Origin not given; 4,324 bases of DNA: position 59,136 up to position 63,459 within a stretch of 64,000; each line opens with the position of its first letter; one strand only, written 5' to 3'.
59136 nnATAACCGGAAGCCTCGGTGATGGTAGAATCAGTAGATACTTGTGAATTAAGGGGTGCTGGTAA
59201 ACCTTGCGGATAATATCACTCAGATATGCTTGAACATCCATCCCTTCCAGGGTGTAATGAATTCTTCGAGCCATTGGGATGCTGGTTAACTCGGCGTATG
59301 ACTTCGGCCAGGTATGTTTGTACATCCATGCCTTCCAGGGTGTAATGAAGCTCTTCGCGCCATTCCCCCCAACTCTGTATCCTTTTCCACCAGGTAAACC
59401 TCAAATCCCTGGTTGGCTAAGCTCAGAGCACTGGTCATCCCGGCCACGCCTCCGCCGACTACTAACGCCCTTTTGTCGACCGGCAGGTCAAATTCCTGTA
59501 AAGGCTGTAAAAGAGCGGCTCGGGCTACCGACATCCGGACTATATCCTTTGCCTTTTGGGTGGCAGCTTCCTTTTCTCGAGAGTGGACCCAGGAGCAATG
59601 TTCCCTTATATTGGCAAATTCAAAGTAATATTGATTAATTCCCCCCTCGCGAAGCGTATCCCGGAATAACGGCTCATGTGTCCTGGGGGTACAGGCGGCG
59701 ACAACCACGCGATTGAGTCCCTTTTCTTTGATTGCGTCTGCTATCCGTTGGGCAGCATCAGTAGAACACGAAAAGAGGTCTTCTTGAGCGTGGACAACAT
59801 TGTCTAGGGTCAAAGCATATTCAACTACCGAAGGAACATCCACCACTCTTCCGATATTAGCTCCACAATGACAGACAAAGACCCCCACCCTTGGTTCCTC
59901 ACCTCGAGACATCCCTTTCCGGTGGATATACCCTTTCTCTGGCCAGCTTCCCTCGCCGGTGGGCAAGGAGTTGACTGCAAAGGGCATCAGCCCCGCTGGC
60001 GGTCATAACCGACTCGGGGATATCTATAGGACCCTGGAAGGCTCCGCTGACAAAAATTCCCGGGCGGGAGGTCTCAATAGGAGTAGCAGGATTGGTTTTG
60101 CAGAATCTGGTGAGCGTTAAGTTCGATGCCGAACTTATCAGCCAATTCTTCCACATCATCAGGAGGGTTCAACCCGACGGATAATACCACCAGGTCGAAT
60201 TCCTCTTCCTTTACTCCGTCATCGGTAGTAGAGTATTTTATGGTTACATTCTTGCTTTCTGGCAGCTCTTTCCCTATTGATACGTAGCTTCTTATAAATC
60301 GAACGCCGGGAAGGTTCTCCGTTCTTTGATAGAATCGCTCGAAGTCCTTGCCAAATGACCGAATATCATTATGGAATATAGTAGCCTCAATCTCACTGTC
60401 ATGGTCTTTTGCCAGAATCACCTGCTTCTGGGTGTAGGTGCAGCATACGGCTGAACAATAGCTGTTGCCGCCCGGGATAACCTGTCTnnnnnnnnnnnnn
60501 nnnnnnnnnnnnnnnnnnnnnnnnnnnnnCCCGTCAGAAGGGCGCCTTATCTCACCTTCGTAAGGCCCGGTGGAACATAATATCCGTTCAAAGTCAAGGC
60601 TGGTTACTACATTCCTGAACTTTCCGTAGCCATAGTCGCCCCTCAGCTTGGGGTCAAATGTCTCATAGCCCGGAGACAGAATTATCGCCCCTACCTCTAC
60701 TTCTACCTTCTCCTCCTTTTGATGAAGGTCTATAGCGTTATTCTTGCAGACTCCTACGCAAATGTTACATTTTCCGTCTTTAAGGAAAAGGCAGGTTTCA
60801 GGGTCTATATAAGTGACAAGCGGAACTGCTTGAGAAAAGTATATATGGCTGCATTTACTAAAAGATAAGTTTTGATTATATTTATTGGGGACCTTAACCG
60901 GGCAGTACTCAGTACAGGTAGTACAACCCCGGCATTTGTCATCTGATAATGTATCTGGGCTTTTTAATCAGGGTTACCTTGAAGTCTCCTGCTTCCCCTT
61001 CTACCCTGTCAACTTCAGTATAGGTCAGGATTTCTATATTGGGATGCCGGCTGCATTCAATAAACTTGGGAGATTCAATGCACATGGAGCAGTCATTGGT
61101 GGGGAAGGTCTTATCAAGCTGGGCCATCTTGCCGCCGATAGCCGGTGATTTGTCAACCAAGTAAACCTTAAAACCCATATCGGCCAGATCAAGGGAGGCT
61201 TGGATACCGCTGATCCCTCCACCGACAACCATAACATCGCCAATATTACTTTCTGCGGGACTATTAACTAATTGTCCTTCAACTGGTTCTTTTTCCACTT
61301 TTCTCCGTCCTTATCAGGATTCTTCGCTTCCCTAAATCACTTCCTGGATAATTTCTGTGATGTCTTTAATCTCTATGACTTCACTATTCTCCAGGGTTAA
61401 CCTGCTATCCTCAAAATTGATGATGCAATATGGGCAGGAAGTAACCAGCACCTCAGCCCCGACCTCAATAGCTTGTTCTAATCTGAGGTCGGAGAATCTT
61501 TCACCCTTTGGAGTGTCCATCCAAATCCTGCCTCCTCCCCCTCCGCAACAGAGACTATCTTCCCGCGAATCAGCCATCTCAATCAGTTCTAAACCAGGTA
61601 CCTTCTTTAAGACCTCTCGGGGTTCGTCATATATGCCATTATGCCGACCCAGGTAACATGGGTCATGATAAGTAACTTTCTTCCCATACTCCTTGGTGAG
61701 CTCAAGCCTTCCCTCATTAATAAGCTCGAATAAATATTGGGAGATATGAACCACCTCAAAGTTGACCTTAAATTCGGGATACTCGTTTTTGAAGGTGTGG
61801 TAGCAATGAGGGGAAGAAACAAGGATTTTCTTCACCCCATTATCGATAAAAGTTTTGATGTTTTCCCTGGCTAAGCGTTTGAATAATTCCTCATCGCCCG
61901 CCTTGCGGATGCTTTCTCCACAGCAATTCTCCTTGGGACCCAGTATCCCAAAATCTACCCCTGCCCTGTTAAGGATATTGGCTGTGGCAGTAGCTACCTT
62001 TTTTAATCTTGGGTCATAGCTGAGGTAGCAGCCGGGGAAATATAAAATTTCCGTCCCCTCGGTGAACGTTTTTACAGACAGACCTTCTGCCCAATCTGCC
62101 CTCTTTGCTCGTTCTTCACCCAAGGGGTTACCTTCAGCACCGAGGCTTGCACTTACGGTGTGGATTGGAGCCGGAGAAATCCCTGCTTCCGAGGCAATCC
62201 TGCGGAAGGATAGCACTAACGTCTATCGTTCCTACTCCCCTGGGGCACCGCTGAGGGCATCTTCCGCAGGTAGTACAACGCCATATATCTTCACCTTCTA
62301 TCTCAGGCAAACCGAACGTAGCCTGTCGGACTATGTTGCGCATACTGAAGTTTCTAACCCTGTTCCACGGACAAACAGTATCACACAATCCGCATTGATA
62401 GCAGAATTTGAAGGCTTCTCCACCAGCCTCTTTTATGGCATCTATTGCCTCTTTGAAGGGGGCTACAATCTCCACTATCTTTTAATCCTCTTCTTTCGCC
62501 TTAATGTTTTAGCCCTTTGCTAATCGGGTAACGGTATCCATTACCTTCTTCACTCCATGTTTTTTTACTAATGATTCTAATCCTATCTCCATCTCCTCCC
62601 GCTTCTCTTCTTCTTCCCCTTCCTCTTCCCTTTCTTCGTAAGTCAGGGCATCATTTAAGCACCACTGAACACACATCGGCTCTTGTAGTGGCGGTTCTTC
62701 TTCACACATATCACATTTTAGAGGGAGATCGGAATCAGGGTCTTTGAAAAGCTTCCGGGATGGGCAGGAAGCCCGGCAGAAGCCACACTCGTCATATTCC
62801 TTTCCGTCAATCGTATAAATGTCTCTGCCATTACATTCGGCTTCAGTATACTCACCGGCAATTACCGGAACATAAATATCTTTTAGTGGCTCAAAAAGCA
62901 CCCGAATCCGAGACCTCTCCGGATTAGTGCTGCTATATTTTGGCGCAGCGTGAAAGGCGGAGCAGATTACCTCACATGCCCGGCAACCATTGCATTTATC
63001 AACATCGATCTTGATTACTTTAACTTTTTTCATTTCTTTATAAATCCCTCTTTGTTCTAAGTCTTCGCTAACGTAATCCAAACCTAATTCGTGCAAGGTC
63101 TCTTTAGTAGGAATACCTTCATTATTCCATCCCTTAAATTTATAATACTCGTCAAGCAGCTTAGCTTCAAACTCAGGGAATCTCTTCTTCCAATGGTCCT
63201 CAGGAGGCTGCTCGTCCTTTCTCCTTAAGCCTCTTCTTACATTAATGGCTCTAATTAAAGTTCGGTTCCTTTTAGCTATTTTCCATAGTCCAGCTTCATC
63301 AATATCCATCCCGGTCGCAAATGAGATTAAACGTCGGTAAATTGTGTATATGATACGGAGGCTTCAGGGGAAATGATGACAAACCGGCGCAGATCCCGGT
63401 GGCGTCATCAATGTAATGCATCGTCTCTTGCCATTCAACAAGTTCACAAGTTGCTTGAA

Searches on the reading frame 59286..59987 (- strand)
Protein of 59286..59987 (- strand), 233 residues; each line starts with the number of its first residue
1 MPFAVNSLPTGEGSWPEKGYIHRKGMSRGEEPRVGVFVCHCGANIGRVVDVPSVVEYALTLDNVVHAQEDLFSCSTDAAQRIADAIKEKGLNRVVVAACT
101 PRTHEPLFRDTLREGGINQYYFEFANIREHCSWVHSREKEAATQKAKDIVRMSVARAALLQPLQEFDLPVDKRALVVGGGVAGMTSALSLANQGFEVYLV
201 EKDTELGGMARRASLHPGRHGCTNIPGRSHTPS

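Call 23: search_protein_families(library=pfam, proteins=[window:59286-59987:-])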
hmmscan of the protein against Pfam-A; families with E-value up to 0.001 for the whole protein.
window:59286-59987:- (233 aa): 9 families
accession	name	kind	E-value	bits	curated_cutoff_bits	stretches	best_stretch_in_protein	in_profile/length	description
PF13450.12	NAD_binding_8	-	8.8e-09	36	21.9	1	176-218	1-42/68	NAD(P)-binding Rossmann-like domain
PF12831.13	FAD_oxidored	-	1.6e-08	34.7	27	1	175-214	3-42/416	FAD dependent oxidoreductase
PF00890.30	FAD_binding_2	-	1.3e-07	31.6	20.4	1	174-213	2-41/414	FAD binding domain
PF01266.30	DAO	-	1.5e-07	31.7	27.9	1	174-214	2-43/353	FAD dependent oxidoreductase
PF07992.20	Pyr_redox_2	-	3e-05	24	26.1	1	174-204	3-33/291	Pyridine nucleotide-disulphide oxidoreductase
PF01494.25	FAD_binding_3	-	7.7e-05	22.5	22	1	174-207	4-37/349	FAD binding domain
PF03486.20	HI0933_like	-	0.0002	21.3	50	1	174-207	3-36/244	HI0933-like protein Rossmann domain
PF01134.28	GIDA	-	0.00038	20.1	22.1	1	175-205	3-33/391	Glucose inhibited division protein A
PF00070.33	Pyr_redox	-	0.00099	20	22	0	173-207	1-35/82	Pyridine nucleotide-disulphide oxidoreductase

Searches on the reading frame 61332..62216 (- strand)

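Call 23: search_protein_families(library=pfam, proteins=[window:61332-62216:-])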
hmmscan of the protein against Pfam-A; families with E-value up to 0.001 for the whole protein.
window:61332-62216:- (294 aa): 1 family
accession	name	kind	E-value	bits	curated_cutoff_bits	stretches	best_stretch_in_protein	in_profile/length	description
PF02754.22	CCG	-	3e-41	139.8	20.6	2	181-268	1-84/85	Cysteine-rich domain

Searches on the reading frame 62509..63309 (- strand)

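Call 23: search_protein_families(library=pfam, proteins=[window:62509-63309:-])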
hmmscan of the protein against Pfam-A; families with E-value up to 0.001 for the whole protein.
window:62509-63309:- (266 aa): 7 families
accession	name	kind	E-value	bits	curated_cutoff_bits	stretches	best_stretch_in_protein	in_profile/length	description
PF01314.23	AFOR_C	-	9.3e-17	61.7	27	1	1-77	301-385/385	Aldehyde ferredoxin oxidoreductase, domains 2 & 3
PF12838.12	Fer4_7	-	4.5e-05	24.3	27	0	105-184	1-50/52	4Fe-4S dicluster domain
PF13237.11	Fer4_10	-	4.8e-05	23.6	25.5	0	93-116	29-52/53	4Fe-4S dicluster domain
PF12837.12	Fer4_6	-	8.5e-05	22.8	25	1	98-117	1-20/24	4Fe-4S binding domain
PF13183.11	Fer4_8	-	0.00019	22.4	27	0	103-124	2-23/68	4Fe-4S dicluster domain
PF12797.12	Fer4_2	-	0.00032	20.9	24.5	1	98-118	2-22/22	4Fe-4S binding domain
PF13247.11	Fer4_11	-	0.00036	21.1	26.2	1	169-225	40-98/100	4Fe-4S dicluster domain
